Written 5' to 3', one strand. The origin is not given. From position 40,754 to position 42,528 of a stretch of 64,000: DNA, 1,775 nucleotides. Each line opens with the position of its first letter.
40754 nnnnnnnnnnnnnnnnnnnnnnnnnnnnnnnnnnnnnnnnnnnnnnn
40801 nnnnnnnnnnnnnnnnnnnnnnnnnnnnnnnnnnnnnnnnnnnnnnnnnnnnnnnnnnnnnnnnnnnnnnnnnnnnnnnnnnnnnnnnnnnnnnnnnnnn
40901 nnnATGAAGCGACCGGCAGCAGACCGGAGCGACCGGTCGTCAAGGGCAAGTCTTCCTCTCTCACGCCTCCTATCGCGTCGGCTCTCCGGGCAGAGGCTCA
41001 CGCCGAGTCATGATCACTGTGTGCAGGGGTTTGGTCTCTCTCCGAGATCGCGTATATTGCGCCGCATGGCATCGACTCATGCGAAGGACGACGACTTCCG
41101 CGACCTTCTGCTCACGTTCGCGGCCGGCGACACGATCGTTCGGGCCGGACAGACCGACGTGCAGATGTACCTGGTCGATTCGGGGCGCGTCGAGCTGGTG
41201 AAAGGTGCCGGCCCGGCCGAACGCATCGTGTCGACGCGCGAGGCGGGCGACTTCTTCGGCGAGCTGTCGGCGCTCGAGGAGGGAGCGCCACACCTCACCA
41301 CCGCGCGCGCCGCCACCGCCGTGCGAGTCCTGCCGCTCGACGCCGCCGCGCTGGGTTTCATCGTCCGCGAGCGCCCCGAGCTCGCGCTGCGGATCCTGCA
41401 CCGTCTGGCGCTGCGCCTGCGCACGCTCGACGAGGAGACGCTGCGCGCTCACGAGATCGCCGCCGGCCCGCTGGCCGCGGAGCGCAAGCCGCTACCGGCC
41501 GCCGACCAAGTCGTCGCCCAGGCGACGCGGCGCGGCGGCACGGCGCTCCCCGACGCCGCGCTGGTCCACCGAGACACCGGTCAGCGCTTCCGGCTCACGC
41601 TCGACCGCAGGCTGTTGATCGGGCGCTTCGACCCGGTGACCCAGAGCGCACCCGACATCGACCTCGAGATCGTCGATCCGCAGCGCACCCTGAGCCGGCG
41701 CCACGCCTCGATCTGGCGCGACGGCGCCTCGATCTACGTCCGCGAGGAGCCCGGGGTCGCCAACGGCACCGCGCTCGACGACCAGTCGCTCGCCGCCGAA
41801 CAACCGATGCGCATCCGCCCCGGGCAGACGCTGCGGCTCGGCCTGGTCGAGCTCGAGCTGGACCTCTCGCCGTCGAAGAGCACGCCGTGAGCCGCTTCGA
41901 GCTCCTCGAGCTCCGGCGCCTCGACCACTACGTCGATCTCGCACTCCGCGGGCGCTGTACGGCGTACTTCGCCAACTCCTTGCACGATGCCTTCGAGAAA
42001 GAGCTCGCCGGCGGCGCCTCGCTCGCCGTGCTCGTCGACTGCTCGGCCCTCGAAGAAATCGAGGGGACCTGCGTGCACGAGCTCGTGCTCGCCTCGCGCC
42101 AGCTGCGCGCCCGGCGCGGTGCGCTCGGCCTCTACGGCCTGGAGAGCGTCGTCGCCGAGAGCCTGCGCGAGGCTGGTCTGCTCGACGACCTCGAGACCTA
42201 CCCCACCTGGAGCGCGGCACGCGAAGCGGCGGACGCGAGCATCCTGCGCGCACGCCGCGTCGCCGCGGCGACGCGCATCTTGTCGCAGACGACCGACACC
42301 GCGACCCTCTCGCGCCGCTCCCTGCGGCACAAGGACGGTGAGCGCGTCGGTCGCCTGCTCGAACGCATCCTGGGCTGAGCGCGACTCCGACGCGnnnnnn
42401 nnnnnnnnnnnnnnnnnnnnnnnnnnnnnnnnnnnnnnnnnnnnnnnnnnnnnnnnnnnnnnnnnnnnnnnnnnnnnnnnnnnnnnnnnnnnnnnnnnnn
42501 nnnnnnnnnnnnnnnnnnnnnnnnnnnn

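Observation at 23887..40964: Complete NHLP-leader class II lanthipeptide locus with a dedicated five-component export apparatus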

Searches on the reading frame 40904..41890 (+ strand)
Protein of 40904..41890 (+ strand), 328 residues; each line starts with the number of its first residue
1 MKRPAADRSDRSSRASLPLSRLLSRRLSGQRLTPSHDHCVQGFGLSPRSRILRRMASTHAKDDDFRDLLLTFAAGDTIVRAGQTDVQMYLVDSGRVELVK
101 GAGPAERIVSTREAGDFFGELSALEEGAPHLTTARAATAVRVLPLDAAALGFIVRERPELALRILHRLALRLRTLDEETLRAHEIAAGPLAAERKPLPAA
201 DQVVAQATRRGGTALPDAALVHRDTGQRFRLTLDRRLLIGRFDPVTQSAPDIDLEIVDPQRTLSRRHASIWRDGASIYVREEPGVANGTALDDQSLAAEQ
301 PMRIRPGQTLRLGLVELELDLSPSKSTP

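Call 7: search_protein_families(library=ncbifam, proteins=[window:40904-41890:+], max_evalue=0.01)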
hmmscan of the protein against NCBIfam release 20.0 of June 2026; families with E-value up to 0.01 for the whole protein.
window:40904-41890:+ (328 aa): 7 families
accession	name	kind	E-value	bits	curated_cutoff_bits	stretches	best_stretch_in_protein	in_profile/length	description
NF041163.2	encap_f2b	equivalog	1.7e-08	34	400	1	71-188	99-217/450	family 2B encapsulin nanocompartment shell protein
NF008732.0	PRK11753.1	equivalog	1.5e-07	31.1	266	1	72-176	28-133/214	cAMP-activated global transcriptional regulator CRP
NF049868.1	FhaB_Rv0019c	equivalog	2e-05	24.7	125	1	216-319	66-158/158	FHA domain-containing protein FhaB/FipA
TIGR03354.1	VI_FHA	hypoth_equivalog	4.7e-05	23.4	120.25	1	250-324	32-107/420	type VI secretion system-associated FHA domain protein TagH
TIGR03896.1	cyc_nuc_ocin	subfamily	9.8e-05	21.9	161.05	1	72-172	166-266/317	bacteriocin-type transport-associated protein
NF058543.1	ActPatMycb56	equivalog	0.0015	17.5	460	1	70-165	22-115/317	acetyltransferase Pat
NF052518.1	TransRegLdrP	equivalog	0.0095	16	300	0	72-150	4-81/195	transcriptional regulator LdrP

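Call 8: search_protein_families(library=pfam, proteins=[window:40904-41890:+], max_evalue=0.01)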
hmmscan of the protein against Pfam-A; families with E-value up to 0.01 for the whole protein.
window:40904-41890:+ (328 aa): 3 families
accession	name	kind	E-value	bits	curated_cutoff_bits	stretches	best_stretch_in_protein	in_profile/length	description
PF00027.35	cNMP_binding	-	6e-15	55.4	27.5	1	71-151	3-83/89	Cyclic nucleotide-binding domain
PF00498.31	FHA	-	5.2e-07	30.4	20.7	1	239-313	3-67/67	FHA domain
PF16697.10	Yop-YscD_cpl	-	9.5e-05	23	33.2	1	248-319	23-90/94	Inner membrane component of T3SS, cytoplasmic domain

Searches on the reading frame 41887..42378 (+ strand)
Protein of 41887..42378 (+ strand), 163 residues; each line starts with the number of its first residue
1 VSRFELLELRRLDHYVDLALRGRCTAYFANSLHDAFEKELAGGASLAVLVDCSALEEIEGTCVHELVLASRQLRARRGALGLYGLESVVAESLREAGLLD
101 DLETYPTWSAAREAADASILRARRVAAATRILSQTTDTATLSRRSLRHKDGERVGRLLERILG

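Call 54: search_protein_families(library=pfam, proteins=[window:41887-42378:+], max_evalue=0.001)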
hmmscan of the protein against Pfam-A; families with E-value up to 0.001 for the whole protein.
window:41887-42378:+ (163 aa): 2 families
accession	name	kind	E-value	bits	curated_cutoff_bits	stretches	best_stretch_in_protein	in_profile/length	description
PF13466.11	STAS_2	-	7.9e-09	36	29.2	1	18-98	1-79/80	STAS domain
PF01740.26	STAS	-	1.7e-08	34.6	22.6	1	10-109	5-104/106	STAS domain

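Call 59: search_protein_families(library=ncbifam, proteins=[window:41887-42378:+], max_evalue=10)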
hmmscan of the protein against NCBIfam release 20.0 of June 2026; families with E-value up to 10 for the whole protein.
window:41887-42378:+ (163 aa): 1 family
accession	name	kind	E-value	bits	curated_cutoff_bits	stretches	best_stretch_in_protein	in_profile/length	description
TIGR00377.1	ant_ant_sig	superfamily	0.00015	21.6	53.45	1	13-107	11-105/108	anti-sigma factor antagonist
